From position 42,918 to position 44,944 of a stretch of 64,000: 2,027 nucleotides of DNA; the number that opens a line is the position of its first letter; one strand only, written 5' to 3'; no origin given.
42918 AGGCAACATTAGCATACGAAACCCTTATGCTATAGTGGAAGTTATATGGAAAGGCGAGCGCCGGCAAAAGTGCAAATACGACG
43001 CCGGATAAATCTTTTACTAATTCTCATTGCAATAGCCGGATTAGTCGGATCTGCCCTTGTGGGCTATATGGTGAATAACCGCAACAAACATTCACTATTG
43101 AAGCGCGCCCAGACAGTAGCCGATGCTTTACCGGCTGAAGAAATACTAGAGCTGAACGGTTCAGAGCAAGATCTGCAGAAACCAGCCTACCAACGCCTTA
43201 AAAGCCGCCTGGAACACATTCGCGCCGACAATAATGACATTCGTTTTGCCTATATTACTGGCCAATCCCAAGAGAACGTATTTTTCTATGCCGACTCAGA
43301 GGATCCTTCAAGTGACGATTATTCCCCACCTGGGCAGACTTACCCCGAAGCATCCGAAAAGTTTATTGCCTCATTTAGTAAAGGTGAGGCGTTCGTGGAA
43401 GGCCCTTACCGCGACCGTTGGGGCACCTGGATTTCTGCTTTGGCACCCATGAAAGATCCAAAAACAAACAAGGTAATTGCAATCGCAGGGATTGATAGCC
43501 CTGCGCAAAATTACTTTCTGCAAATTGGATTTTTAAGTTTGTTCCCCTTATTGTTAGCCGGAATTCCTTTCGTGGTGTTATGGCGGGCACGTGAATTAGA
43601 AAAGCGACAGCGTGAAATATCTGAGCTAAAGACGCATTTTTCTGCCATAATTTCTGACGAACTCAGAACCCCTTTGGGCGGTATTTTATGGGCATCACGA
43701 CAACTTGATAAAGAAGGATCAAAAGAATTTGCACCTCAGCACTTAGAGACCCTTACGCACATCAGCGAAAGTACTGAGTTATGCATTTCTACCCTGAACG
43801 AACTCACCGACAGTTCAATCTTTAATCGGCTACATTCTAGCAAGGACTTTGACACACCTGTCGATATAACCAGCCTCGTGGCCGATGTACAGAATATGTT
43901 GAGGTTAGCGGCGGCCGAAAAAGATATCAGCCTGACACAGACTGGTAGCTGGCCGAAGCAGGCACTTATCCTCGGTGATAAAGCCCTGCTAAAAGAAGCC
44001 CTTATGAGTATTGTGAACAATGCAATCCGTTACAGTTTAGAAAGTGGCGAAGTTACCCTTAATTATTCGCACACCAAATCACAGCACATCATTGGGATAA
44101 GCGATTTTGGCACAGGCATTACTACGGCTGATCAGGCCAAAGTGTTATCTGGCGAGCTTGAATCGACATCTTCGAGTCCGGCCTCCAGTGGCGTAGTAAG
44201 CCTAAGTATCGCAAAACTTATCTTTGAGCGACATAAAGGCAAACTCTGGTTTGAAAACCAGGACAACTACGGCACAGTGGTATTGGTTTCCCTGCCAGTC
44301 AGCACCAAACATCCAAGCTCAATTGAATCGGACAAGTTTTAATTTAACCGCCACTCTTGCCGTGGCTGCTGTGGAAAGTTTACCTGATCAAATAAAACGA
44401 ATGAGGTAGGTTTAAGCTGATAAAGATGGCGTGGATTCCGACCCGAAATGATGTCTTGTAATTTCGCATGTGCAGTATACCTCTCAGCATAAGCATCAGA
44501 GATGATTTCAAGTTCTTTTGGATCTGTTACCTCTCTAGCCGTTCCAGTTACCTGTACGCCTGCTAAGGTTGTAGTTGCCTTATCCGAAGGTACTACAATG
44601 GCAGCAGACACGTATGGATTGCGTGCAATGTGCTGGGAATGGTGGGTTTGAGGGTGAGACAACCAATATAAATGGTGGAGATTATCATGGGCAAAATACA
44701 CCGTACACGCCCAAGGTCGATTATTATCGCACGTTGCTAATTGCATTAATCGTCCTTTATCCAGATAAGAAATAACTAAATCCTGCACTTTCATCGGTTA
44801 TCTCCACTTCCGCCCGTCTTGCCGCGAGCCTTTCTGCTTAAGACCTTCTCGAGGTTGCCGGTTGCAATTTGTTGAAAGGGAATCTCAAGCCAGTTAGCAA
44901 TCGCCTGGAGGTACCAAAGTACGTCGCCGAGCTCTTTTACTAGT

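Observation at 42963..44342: Histidine-kinase-like sensor with Asp in place of the phospho-acceptor His and a degenerate ATP lid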

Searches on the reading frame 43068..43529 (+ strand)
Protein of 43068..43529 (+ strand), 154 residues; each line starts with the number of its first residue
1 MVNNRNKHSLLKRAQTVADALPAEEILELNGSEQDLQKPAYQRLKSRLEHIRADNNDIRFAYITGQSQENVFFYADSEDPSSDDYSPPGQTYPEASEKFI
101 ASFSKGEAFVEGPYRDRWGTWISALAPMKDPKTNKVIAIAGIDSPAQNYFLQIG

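Call 38: search_protein_families(library=pfam, proteins=[window:43068-43529:+], max_evalue=10)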
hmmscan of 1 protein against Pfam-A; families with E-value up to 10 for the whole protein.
seq(154 aa): 1 family
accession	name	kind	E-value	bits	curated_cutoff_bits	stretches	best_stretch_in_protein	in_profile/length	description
PF05117.17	DUF695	-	0.1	13.3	23.1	1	46-81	64-100/134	Family of unknown function (DUF695)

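Call 65: predict_structure(alignment_id=A5)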
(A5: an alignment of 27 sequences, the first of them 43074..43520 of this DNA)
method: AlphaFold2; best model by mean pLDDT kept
length: 149 residues; sequences in the alignment: 27
mean_pLDDT: 94.0   pTM: 0.89
mean pLDDT of the five models: 94.0, 93.9, 93.8, 93.6, 93.6
residues with pLDDT >= 90: 128; 70-90: 21; 50-70: 0; < 50: 0
segments of 3 or more residues with pLDDT < 50: none
pLDDT, mean of each block of 10 residues (from residue 1): 88 97 97 98 98 93 96 97 95 94 96 85 97 97 83
secondary structure, 60 per line:
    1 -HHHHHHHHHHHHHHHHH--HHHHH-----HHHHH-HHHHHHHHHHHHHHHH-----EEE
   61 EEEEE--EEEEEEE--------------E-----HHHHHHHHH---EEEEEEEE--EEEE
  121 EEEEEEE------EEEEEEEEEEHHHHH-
elements in order: H2-18 H21-25 H31-35 H37-52 E58-65 E68-74 H95-103 E107-114 E117-127 E134-143 H144-148

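Call 67: fold_search(model_id=the predicted structure, library=pdb)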
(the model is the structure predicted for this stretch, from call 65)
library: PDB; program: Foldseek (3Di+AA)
matches with E <= 10: 1380; with E <= 0.001: 79
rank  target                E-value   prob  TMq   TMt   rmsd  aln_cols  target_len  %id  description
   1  4xmq_A                6.1e-06  1.00  0.56  0.37   4.6       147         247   16  Crystal structure of the sensory domain of the Campylobacter jejuni chemoreceptor Tlp3 (CcmL) (released 2015-11-04)
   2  6w3s_A                7.4e-06  1.00  0.55  0.36   5.0       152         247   16  Crystal structure of ligand-binding domain of Campylobacter jejuni chemoreceptor Tlp3 in complex with L-leucine (released 2020-05-20)
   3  4xmq_B                9.5e-06  1.00  0.54  0.35   4.8       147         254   16  Crystal structure of the sensory domain of the Campylobacter jejuni chemoreceptor Tlp3 (CcmL) (released 2015-11-04)
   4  9a69_B                1.0e-05  1.00  0.51  0.14   7.5       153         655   18  Integrative model of MCPB-MCPC by crosslinking MS and deep learning (released 2024-09-18)
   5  4xmr_B                1.2e-05  1.00  0.55  0.36   4.6       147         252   15  Crystal structure of the sensory domain of the Campylobacter jejuni chemoreceptor Tlp3 (CcmL) with isoleucine bound. (released 2015-11-04)
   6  4jgq_B                1.3e-05  1.00  0.55  0.42   9.1       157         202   14  The crystal structure of sporulation kinase D mutant sensor domain, r131a, from Bacillus subtilis subsp in co-crystall (released 2013-05-15)
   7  6w3x_A                1.5e-05  1.00  0.55  0.36   4.6       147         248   16  Crystal structure of ligand-binding domain of Campylobacter jejuni chemoreceptor Tlp3 in complex with L-valine (released 2020-05-20)
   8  4jgp_B                1.7e-05  1.00  0.55  0.41   9.2       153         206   14  The crystal structure of sporulation kinase D sensor domain from Bacillus subtilis subsp in complex with pyruvate at 2 (released 2013-05-15)
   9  4jgo_B                2.1e-05  1.00  0.55  0.40   9.1       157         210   14  The crystal structure of sporulation kinase d sensor domain from Bacillus subtilis subsp. (released 2013-05-15)
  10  3e0y_A                2.2e-05  1.00  0.50  0.48   6.6       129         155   13  The crystal structure of a conserved domain from a protein of Geobacter sulfurreducens PCA (released 2008-09-30)
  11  4xmr_A                2.4e-05  1.00  0.55  0.36   4.6       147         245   16  Crystal structure of the sensory domain of the Campylobacter jejuni chemoreceptor Tlp3 (CcmL) with isoleucine bound. (released 2015-11-04)
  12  6w3r_B                3.1e-05  1.00  0.55  0.36   4.9       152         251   16  Crystal structure of ligand-binding domain of Campylobacter jejuni chemoreceptor Tlp3 in complex with 3-methylisoleuci (released 2020-05-20)
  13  4jgo_A                3.1e-05  1.00  0.55  0.41   9.2       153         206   14  The crystal structure of sporulation kinase d sensor domain from Bacillus subtilis subsp. (released 2013-05-15)
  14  4jgr_B                3.3e-05  1.00  0.55  0.41  14.0       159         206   13  The crystal structure of sporulation kinase D mutant sensor domain, R131A, from Bacillus subtilis subsp at 2.4A resolu (released 2013-05-15)
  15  9a5d_A                3.7e-05  1.00  0.56  0.17   5.8       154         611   12  Integrative model of WALK-YYCH by crosslinking MS and deep learning (released 2024-09-18)
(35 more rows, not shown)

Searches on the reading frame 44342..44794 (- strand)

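Call 51: search_protein_families(library=ncbifam, proteins=[window:44342-44794:-], max_evalue=0.00001)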
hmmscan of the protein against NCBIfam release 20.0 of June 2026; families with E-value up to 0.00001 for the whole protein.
window:44342-44794:- (151 aa): 3 families
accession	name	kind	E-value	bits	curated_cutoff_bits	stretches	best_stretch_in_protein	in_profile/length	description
NF002900.0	PRK03467.1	equivalog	1.7e-08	34.4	176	1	6-108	9-110/150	YhbP family protein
TIGR03618.1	Rv1155_F420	subfamily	3.3e-07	30.6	79.05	1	10-114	4-104/127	TIGR03618 family F420-dependent PPOX class oxidoreductase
TIGR03667.1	Rv3369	hypoth_equivalog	3.6e-06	26.9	125.3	1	4-111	4-106/130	TIGR03667 family PPOX class F420-dependent oxidoreductase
